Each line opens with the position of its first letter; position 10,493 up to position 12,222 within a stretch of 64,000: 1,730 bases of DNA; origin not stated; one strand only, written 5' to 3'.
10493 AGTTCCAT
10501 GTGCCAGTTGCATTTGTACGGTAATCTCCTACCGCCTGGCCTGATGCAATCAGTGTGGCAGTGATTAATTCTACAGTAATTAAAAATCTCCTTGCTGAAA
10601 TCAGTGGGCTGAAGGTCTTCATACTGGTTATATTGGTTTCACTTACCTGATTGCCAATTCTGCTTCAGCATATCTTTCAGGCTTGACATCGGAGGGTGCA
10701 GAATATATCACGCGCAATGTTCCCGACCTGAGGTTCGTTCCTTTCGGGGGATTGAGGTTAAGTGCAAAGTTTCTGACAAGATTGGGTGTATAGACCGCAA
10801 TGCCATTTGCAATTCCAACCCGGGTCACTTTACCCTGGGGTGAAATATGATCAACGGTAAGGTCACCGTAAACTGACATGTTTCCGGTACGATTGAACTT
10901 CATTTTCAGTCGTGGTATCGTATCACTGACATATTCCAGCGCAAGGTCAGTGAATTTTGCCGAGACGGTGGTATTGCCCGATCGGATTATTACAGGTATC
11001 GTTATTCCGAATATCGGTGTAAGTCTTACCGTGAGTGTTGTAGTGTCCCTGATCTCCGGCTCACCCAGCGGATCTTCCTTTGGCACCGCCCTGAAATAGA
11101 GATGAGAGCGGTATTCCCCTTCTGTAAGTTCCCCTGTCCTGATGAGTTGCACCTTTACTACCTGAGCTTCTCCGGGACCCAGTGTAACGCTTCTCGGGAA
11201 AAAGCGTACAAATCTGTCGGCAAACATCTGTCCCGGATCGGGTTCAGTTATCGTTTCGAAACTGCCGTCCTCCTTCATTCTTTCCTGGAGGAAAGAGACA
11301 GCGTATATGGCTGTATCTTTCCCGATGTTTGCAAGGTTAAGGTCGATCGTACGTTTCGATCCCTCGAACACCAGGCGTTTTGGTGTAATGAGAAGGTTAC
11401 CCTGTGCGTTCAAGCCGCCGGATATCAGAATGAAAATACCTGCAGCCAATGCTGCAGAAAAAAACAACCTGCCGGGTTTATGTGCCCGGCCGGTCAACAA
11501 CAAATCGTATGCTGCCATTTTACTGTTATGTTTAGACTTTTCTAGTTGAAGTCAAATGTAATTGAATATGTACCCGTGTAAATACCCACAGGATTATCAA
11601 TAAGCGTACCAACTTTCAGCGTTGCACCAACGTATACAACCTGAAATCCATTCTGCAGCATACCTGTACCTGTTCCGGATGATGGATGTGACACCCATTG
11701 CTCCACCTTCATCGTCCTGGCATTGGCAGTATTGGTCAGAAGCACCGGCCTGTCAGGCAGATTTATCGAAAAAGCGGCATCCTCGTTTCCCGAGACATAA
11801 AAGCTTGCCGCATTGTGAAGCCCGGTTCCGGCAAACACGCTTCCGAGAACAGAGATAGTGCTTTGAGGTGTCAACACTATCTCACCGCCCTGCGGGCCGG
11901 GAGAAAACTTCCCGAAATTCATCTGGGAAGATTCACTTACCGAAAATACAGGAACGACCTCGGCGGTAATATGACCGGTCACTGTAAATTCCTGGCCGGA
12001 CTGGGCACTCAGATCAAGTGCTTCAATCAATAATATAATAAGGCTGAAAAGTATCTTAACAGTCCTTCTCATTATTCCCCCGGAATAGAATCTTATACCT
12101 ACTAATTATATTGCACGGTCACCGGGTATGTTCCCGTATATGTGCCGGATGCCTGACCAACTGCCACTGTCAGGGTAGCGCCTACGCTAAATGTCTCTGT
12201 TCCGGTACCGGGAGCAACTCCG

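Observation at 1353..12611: Chaperone-usher-like fibre locus built from DUF4402 subunits in a Bacteroidota background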

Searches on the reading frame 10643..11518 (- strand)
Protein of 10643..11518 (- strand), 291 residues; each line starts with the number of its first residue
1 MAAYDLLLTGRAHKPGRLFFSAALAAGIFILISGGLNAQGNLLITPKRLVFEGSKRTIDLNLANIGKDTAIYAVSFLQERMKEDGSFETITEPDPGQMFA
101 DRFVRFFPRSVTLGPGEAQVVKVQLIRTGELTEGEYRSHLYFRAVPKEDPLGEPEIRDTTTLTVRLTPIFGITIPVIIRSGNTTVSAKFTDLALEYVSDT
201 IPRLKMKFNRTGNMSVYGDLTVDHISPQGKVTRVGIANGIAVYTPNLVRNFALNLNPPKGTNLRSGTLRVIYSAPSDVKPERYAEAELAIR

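Call 3: search_protein_families(library=pfam, proteins=[window:10643-11518:-], max_evalue=0.1)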
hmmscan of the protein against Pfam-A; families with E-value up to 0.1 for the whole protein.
window:10643-11518:- (291 aa): 3 families
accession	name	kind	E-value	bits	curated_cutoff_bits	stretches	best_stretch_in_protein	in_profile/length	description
PF06280.18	fn3_5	-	0.0011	20.1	27.6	1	54-131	8-84/112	Fn3-like domain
PF20251.4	Big_14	-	0.02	15.3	27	1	47-137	10-89/104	Bacterial Ig-like domain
PF22544.2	HYDIN_VesB_CFA65-like_Ig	-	0.07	13.8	25.5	0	50-76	15-42/100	HYDIN/CFA65/VesB-like, Ig-like domain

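Call 6: search_protein_families(library=ncbifam, proteins=[window:10643-11518:-], max_evalue=0.1)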
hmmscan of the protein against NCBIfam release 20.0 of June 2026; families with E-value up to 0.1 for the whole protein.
window:10643-11518:- (291 aa): 1 family
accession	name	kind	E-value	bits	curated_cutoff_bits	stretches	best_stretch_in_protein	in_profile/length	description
NF011813.0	PRK15285.1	equivalog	0.021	14.5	447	0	23-79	8-64/250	fimbrial chaperone StfD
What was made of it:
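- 10643..11518 (-): Periplasmic chaperone-like protein (291 aa), with a PapD-like N domain plus a second beta domain. The window protein itself has no PapD hit (calls 3, 6).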

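Call 8: search_solved_structures(query=window:10643-11518:-, max_evalue=10, show_alignments=2)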
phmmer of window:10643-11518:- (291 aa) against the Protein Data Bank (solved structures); distinct sequences matched with E-value up to 10: 3.
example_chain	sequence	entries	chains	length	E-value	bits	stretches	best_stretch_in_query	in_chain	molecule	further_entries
3l0o_A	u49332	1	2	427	0.044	16.3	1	229-288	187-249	Transcription termination factor rho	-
3ul4_B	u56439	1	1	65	0.65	12.5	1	32-75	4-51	Cellulosome enzyme, dockerin type I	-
6u8t_A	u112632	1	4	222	1.7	11.1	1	144-204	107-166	PfhB2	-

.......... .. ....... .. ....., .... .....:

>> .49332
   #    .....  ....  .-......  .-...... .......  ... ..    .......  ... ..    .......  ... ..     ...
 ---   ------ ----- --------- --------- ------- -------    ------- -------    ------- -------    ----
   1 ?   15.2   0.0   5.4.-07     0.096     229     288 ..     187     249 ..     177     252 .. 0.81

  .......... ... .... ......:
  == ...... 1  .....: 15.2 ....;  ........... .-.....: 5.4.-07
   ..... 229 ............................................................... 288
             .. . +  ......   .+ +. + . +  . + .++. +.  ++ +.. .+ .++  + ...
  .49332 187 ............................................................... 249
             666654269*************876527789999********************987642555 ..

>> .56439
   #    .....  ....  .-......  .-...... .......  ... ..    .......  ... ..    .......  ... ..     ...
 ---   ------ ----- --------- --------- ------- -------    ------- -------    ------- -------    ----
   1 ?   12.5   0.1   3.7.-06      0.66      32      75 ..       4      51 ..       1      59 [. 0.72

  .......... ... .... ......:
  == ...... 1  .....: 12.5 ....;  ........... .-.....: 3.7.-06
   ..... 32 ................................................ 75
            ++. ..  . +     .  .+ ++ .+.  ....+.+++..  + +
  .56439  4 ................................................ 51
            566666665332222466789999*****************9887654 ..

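Call 12: find_homologous_proteins(query=window:10643-11518:-, max_evalue=0.001)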
Query window:10643-11518:- (291 aa): 5691 proteins with E <= 0.001 among 8000 candidates; the best 120 are listed.
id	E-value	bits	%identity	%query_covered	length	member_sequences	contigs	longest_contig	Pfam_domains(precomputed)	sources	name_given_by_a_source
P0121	3.5e-187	638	100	100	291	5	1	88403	-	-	-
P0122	8.1e-164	562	86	100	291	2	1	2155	-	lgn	-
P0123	1.6e-160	551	84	100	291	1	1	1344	-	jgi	jgi:hypothetical protein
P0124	5.3e-156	536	82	100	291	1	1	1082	-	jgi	-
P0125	8.0e-151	519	80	100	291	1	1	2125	-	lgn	-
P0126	1.2e-146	505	77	100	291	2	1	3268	-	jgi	jgi:P pilus assembly chaperone PapD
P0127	1.6e-145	502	76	100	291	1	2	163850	-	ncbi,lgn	-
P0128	3.1e-145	501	76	100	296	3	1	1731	-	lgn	-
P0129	1.6e-142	492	75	100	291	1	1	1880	-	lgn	-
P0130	1.8e-133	462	71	98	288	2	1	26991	PF06280.19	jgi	jgi:P pilus assembly chaperone PapD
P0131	6.4e-125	434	83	82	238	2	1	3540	-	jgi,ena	-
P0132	1.7e-123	429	72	92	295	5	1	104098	PF06280.19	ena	-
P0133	1.5e-122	426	71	92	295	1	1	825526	-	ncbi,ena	-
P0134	4.3e-121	422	69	96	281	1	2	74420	PF06280.19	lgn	-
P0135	1.2e-120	420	71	92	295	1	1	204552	-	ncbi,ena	-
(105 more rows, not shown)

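Call 19: search_solved_structures(query=A1, max_evalue=10, show_alignments=3)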
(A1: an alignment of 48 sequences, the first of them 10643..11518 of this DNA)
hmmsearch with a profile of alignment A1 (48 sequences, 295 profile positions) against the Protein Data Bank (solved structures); distinct sequences matched with E-value up to 10: 0.

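Call 21: search_protein_families(library=pfam, alignment_id=A1, max_evalue=1)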
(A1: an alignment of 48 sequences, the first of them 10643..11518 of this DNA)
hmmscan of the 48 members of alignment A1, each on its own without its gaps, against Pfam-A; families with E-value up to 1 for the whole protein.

A. member 1, window:10643-11518:- (291 aa): 3 families
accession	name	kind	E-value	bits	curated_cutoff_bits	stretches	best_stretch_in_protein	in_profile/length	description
PF06280.18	fn3_5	-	0.0011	20.1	27.6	1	54-131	8-84/112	Fn3-like domain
PF20251.4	Big_14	-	0.02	15.3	27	1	47-137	10-89/104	Bacterial Ig-like domain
PF22544.2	HYDIN_VesB_CFA65-like_Ig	-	0.07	13.8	25.5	0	50-76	15-42/100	HYDIN/CFA65/VesB-like, Ig-like domain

B. families by the number of members that match (of 48 scanned): 13 families
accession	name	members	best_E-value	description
PF06280.18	fn3_5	48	1.4e-08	Fn3-like domain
PF20251.4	Big_14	42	7e-05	Bacterial Ig-like domain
PF00345.26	PapD_N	35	7.3e-06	Pili and flagellar-assembly chaperone, PapD N-terminal domain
PF22544.2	HYDIN_VesB_CFA65-like_Ig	21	0.0046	HYDIN/CFA65/VesB-like, Ig-like domain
PF14016.12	DUF4232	5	0.013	Domain of unknown function (DUF4232)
PF12690.13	BsuPI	3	0.011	Intracellular proteinase inhibitor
PF14879.11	DUF4489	2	0.15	Domain of unknown function (DUF4489)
PF07826.16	IMP_cyclohyd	1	0.1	IMP cyclohydrolase-like protein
PF02893.26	GRAM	1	0.11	GRAM domain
PF10710.14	DUF2512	1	0.13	Protein of unknown function (DUF2512)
PF16241.10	DUF4900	1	0.14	Domain of unknown function (DUF4900)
PF06030.18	WxLIP_PGBD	1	0.14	WxL Interacting Protein, peptidoglycan binding domain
PF10644.15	Misat_Tub_SegII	1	0.19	Misato Segment II tubulin-like domain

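Call 71: search_protein_representatives(alignment_id=A1)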
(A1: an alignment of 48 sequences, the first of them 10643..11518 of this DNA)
Query: 48 sequences, 295 profile positions. Proteins with E-value up to 0.001 (for the whole library): 2726; up to 1e-10: 2036; up to 1e-30: 823. The best 150 are listed.
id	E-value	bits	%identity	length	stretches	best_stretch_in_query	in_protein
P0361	1.6e-124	431.1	-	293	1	12-295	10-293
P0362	5.5e-110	383.4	-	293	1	20-294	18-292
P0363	8.9e-108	376.2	-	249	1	49-295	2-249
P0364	7.5e-107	373.1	-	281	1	29-295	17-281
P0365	5.3e-106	370.3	-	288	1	20-295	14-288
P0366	1.2e-104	365.8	-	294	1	22-295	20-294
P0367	8.1e-99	346.7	-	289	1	20-294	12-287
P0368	1.7e-96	339.1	-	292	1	7-295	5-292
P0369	2.3e-94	332.1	-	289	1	20-294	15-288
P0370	4.4e-93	327.9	-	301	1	26-294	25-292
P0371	8.6e-93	327.0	-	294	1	15-294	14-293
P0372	9.7e-93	326.8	-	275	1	22-295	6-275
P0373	3.9e-92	324.8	-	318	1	26-279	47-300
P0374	1.0e-91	323.4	-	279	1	24-295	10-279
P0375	1.3e-91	323.1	-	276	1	21-278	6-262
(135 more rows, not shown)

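Call 74: search_protein_families(library=pfam, alignment_id=A8, max_evalue=0.01)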
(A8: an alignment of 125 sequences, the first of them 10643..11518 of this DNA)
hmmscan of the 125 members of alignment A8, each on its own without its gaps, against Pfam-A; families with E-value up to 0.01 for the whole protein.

A. member 1, window:10643-11518:- (291 aa): 1 family
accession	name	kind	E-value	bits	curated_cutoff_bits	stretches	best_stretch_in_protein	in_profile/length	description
PF06280.18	fn3_5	-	0.0011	20.1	27.6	1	54-131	8-84/112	Fn3-like domain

B. families by the number of members that match (of 125 scanned): 15 families
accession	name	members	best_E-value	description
PF06280.18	fn3_5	79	2.2e-06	Fn3-like domain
PF00345.26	PapD_N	63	3.1e-07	Pili and flagellar-assembly chaperone, PapD N-terminal domain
PF22544.2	HYDIN_VesB_CFA65-like_Ig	9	2.6e-05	HYDIN/CFA65/VesB-like, Ig-like domain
PF14016.12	DUF4232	9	3.5e-05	Domain of unknown function (DUF4232)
PF20251.4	Big_14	5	9.8e-06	Bacterial Ig-like domain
PF24816.2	Ig_CFAP65__9th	4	0.00053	Cilia- and flagella-associated protein 65-like, Ig-like domain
PF06030.18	WxLIP_PGBD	3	0.0029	WxL Interacting Protein, peptidoglycan binding domain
PF10633.15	NPCBM_assoc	1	0.0003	NPCBM-associated, NEW3 domain of alpha-galactosidase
PF22680.2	Glyco_hydro_123_N_2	1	0.00063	Glycoside hydrolase 123 N-terminal domain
PF11797.14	WxLIP_HBD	1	0.00088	WxL Interacting Protein, host binding domain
PF21992.2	DUF6927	1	0.0021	Domain of unknown function (DUF6927)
PF11975.13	Glyco_hydro_4C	1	0.0051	Family 4 glycosyl hydrolase C-terminal domain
PF16353.11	LacZ_4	1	0.006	Beta-galactosidase, domain 4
PF11614.14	FixG_C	1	0.0066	IG-like fold at C-terminal of FixG, putative oxidoreductase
PF15780.11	ASH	1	0.0077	Abnormal spindle-like microcephaly-assoc'd, ASPM-SPD-2-Hydin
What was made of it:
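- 10643..11518 (-): PapD_N is sub-threshold in 63 of 125 family members (call 74).
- On Chaperone-usher pathway (superfamily level): 63 of 125 family members have sub-threshold hits, best E 3.1e-7 (call 74).
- PapD_N is sub-threshold in 63 of 125 family members, best E 3e-7 (call 74).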

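Call 75: search_solved_structures(query=A8, max_evalue=10, show_alignments=3)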
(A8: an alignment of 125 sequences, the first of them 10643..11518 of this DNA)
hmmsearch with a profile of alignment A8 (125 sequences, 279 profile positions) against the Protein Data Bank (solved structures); distinct sequences matched with E-value up to 10: 2.
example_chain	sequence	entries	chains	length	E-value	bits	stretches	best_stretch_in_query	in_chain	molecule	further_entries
4ncd_A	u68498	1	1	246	0.18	14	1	88-156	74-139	Gram-negative pili assembly chaperone, N-terminal domain protein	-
6e14_C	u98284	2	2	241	1.3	11.1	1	7-62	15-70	Chaperone protein FimC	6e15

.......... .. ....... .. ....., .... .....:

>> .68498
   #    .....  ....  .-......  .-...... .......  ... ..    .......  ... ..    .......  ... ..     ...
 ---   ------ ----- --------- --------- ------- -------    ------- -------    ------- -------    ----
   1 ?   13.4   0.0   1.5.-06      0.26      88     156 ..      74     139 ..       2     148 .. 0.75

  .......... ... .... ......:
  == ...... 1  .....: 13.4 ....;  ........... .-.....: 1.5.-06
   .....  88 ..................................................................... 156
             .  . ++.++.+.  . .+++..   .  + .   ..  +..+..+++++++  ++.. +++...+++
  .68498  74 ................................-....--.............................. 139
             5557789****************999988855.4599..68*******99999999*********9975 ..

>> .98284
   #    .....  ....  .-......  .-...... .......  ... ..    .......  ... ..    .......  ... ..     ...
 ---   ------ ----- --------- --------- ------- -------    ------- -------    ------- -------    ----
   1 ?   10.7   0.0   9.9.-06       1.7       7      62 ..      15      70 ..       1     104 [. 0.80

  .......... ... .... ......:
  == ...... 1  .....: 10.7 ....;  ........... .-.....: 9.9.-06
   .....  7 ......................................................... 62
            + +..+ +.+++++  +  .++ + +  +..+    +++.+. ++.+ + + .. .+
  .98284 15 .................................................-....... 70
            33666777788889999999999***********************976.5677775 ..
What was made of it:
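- The only PDB sequence hits of the profile are two pilus chaperones, at non-significant E-values (call 75).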

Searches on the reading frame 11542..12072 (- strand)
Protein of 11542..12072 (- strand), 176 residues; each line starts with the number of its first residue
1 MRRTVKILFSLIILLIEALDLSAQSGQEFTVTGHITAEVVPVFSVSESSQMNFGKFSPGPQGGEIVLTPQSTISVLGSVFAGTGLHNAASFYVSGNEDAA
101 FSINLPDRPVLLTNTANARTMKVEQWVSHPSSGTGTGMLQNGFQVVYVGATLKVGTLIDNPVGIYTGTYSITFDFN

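Call 3: search_protein_families(library=pfam, proteins=[window:11542-12072:-], max_evalue=0.1)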
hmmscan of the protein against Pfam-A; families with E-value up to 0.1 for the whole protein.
window:11542-12072:- (176 aa): 1 family
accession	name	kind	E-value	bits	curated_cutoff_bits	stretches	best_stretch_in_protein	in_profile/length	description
PF14352.11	DUF4402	-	5.7e-23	82.4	25.2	1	44-174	2-128/129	Domain of unknown function (DUF4402)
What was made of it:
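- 11542..12072 (-): DUF4402 subunit B (176 aa), with N-terminal extension (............). Candidate second or minor pilin. PF14352 E 5.7e-23 (call 3).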

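Call 6: search_protein_families(library=ncbifam, proteins=[window:11542-12072:-], max_evalue=0.1)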
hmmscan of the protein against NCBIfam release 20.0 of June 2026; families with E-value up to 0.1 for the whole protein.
window:11542-12072:- (176 aa): 0 families
